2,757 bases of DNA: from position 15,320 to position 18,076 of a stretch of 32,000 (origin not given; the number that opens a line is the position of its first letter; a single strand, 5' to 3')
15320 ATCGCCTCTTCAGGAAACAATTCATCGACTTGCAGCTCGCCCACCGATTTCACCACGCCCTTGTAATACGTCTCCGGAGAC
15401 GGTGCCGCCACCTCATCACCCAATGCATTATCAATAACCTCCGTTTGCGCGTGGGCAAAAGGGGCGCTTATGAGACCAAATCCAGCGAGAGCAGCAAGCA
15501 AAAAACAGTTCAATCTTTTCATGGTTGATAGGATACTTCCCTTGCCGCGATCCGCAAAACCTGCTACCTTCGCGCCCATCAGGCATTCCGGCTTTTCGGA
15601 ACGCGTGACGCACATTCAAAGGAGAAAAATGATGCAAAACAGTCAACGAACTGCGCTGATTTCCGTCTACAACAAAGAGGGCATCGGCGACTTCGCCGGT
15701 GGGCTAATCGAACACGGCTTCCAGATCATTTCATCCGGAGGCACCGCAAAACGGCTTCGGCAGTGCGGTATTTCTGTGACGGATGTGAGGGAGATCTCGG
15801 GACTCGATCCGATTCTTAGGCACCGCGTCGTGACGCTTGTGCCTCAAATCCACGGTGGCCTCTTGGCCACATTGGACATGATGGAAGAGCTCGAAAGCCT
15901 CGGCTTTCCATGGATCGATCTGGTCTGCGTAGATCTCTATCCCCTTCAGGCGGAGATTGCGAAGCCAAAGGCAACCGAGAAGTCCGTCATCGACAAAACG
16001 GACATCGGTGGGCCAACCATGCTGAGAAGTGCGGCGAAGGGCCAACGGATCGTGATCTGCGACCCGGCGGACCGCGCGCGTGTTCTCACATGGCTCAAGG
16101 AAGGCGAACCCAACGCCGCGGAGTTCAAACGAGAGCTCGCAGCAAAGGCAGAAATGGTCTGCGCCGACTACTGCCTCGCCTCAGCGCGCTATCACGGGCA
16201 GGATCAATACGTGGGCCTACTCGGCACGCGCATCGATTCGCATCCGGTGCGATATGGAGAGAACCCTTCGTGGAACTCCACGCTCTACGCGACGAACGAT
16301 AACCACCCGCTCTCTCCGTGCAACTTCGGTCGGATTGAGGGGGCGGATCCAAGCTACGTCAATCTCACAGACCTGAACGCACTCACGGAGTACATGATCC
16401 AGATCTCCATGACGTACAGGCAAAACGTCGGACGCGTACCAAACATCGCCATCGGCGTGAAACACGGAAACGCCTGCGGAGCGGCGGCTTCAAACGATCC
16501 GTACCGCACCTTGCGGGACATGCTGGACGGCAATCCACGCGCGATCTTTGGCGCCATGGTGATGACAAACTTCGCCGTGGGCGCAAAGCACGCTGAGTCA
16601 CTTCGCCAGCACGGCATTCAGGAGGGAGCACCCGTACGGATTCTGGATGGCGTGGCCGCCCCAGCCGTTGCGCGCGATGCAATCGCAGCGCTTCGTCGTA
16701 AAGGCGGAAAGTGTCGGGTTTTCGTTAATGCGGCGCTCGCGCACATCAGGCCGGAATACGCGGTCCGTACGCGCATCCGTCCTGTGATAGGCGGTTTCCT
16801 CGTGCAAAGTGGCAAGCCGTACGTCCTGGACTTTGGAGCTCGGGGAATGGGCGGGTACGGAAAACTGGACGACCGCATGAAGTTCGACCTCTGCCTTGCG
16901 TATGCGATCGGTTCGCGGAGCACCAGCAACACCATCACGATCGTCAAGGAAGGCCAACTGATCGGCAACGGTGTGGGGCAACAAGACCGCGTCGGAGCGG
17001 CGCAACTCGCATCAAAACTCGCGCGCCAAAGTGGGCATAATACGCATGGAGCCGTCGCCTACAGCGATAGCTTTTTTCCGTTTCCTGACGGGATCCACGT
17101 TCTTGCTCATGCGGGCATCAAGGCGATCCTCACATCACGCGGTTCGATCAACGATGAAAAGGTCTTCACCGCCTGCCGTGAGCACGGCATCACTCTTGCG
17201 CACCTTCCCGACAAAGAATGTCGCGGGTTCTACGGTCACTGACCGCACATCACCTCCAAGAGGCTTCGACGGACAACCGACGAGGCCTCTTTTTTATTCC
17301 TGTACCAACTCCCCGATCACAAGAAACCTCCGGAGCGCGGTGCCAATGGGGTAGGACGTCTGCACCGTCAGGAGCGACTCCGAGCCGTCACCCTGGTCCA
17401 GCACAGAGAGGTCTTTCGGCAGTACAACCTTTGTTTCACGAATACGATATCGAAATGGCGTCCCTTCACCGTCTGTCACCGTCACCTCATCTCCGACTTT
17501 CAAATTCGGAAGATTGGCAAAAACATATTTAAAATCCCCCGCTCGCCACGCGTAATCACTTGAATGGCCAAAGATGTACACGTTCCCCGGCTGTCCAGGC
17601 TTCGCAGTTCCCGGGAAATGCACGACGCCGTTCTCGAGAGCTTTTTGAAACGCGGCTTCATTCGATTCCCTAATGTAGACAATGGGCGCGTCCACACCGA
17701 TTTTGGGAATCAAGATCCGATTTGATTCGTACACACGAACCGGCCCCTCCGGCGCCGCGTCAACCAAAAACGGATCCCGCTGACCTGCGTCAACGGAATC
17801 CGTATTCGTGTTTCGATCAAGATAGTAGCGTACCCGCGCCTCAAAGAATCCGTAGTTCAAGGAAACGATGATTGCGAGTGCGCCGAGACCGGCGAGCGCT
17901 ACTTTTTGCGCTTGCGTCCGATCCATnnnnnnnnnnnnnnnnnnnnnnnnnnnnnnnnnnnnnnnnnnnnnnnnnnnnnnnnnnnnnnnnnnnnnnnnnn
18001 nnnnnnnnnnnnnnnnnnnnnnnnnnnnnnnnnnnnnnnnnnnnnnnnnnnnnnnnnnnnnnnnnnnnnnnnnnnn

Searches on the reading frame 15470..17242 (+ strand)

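Call 44: search_protein_families(library=pfam, max_evalue=0.001, proteins=[window:15470-17242:+])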
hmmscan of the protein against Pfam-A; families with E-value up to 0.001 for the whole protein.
window:15470-17242:+ (590 aa): 2 families
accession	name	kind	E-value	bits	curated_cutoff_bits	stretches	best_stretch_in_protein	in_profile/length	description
PF01808.24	AICARFT_IMPCHas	-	1.6e-40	140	25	1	194-515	9-309/311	AICARFT/IMPCHase bienzyme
PF02142.27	MGS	-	3.5e-11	43.5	24.1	1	73-183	3-94/94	MGS-like domain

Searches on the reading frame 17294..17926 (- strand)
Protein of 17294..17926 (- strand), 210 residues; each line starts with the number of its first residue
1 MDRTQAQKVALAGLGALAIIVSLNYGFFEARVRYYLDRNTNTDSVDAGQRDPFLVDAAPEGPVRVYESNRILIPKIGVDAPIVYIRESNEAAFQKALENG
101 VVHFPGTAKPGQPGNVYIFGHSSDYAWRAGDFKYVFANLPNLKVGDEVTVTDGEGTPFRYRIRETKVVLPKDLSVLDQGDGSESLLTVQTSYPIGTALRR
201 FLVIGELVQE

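Call 44: search_protein_families(library=pfam, max_evalue=0.001, proteins=[window:17294-17926:-])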
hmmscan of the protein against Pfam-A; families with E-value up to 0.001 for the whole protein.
window:17294-17926:- (210 aa): 1 family
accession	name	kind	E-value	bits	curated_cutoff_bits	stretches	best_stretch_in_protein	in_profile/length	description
PF04203.18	Sortase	-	4.9e-24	84.9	26.6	1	71-208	1-125/125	Sortase domain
